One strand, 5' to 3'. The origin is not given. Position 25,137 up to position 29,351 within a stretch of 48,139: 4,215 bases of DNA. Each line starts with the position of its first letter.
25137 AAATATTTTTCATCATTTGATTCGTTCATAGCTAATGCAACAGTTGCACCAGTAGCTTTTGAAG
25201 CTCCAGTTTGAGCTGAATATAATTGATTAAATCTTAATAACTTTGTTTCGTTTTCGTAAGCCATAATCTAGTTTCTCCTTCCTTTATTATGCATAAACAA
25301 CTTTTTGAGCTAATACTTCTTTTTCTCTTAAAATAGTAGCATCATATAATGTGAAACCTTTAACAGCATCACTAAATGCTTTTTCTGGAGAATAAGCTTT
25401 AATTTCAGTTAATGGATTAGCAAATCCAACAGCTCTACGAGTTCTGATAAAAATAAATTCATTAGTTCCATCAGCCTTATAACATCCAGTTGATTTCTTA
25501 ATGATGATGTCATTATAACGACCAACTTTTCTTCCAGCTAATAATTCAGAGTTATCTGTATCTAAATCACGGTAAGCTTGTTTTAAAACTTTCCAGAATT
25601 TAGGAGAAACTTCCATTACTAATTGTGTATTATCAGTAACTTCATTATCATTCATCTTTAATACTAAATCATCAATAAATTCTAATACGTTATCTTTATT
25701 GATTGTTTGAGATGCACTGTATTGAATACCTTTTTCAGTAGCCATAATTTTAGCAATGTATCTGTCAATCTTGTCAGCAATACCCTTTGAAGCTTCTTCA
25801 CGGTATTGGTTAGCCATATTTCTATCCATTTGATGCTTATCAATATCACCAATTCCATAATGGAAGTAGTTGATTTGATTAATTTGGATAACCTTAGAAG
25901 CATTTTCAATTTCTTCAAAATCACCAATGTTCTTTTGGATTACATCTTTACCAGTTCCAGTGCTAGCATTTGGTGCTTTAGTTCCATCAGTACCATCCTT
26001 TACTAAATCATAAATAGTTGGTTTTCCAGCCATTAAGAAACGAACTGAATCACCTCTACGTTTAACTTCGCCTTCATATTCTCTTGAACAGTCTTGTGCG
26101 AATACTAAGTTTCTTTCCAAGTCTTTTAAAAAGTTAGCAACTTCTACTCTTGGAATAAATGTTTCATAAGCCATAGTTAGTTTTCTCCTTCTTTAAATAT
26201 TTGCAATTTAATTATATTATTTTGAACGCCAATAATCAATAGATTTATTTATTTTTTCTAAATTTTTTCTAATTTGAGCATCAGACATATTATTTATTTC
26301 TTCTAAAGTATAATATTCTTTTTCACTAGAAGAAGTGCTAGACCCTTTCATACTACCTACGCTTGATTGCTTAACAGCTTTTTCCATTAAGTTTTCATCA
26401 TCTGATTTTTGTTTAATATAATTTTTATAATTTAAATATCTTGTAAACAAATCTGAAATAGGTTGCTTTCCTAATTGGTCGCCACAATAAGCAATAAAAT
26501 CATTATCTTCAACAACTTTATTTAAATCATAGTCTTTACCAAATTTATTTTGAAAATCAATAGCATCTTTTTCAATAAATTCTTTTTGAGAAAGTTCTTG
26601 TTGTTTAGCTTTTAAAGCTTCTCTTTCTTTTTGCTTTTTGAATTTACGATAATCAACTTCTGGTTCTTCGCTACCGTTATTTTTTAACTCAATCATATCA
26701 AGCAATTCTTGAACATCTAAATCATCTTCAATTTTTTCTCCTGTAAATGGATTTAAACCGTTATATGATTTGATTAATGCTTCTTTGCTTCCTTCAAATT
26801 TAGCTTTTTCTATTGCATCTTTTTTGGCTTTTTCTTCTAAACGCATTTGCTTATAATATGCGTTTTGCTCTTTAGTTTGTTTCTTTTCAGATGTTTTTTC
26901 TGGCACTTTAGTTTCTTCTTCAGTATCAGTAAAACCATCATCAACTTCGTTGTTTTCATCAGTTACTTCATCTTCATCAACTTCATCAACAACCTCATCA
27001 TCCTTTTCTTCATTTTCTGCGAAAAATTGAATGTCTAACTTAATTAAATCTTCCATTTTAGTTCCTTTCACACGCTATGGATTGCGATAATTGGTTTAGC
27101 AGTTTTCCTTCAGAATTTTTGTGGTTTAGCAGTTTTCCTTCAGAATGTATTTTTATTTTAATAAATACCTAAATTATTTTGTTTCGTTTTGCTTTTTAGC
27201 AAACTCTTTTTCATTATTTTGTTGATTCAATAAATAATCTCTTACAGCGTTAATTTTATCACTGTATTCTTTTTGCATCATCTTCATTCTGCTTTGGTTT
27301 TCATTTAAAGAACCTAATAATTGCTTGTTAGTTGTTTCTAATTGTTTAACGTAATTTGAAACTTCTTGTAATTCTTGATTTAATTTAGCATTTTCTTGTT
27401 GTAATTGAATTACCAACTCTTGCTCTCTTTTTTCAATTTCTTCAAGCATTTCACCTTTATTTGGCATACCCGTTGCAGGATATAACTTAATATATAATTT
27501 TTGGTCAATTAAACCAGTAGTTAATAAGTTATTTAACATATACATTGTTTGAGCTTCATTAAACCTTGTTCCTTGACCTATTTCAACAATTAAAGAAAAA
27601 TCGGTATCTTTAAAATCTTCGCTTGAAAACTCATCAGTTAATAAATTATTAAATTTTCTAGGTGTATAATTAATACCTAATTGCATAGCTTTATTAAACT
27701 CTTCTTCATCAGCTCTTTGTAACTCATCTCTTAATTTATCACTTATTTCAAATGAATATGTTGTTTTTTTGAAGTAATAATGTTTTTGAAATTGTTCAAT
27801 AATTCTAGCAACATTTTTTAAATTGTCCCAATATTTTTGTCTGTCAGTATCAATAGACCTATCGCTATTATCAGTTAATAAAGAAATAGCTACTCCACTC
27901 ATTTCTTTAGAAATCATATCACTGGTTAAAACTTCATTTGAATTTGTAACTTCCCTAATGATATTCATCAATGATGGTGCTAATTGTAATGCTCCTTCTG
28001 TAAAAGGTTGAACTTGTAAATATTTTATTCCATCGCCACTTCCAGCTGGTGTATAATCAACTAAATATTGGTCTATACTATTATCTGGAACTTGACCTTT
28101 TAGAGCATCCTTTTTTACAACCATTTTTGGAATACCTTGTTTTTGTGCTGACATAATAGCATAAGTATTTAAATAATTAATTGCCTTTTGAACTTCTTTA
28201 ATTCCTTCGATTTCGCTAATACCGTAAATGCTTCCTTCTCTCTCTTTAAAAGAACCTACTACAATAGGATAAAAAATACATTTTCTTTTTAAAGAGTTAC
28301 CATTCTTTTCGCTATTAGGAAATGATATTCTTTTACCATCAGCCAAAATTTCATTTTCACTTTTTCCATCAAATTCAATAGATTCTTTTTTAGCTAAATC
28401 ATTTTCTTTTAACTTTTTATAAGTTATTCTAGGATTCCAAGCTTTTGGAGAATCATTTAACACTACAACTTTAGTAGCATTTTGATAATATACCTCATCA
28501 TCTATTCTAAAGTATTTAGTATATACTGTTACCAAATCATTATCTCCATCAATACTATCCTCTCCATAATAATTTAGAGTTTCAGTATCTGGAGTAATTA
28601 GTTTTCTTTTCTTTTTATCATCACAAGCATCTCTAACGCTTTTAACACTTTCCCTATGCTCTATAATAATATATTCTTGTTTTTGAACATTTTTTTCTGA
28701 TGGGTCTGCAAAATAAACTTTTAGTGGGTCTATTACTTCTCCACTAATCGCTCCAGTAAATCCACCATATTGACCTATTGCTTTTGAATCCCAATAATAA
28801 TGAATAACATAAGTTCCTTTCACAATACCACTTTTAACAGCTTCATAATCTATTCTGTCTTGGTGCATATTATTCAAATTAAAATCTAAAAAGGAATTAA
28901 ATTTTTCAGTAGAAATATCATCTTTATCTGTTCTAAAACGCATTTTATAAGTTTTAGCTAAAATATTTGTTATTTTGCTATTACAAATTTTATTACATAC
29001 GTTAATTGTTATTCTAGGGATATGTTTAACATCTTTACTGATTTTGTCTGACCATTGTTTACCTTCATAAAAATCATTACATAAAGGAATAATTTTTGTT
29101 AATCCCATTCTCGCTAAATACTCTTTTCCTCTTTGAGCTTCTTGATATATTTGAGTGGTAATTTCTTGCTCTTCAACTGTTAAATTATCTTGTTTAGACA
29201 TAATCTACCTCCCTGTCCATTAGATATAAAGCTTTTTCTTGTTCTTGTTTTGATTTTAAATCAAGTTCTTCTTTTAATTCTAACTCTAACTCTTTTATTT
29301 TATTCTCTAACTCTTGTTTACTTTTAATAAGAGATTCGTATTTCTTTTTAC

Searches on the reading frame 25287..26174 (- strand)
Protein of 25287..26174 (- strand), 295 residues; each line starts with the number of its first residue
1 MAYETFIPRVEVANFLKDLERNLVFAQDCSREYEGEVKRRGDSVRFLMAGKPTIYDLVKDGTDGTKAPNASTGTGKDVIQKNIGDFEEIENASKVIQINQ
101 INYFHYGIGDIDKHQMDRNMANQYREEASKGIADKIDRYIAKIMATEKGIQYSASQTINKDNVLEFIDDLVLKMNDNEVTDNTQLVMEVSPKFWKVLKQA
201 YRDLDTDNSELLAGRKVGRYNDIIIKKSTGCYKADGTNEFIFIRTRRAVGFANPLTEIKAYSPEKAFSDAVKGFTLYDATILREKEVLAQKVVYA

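Call 13: search_protein_families(library=phrogs, proteins=[window:25287-26174:-], max_evalue=0.001)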
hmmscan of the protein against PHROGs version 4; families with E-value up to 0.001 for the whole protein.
window:25287-26174:- (295 aa): 3 families
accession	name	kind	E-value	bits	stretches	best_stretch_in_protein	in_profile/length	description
phrog_267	-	head and packaging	3e-21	77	1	16-287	50-320/410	major head protein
phrog_283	-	head and packaging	1.4e-08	35.5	1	5-188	7-172/385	major head protein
phrog_422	-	head and packaging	1.9e-08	35.1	1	86-226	63-209/297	major head protein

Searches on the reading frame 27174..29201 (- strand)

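Call 13: search_protein_families(library=phrogs, proteins=[window:27174-29201:-], max_evalue=0.001)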
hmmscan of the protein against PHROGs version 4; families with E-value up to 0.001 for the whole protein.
window:27174-29201:- (675 aa): 2 families
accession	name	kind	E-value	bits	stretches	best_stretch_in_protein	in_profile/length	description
phrog_156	-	head and packaging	3.7e-33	115.9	1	42-665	37-656/681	portal protein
phrog_332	-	connector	8.1e-05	22.1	1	311-427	260-380/560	head-tail adaptor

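Call 52: search_protein_families(library=pfam, proteins=[window:27174-29201:-], max_evalue=0.01)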
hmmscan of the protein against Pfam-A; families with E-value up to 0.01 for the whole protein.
window:27174-29201:- (675 aa): 2 families
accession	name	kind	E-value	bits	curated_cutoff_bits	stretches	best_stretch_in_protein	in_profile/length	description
PF05667.16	CCDC22_CC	-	0.0016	18.1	39.2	1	436-666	79-282/477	CCDC22 protein coiled-coil region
PF09727.14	CortBP2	-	0.0084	16.6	26.9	0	590-642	125-177/187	Cortactin-binding protein-2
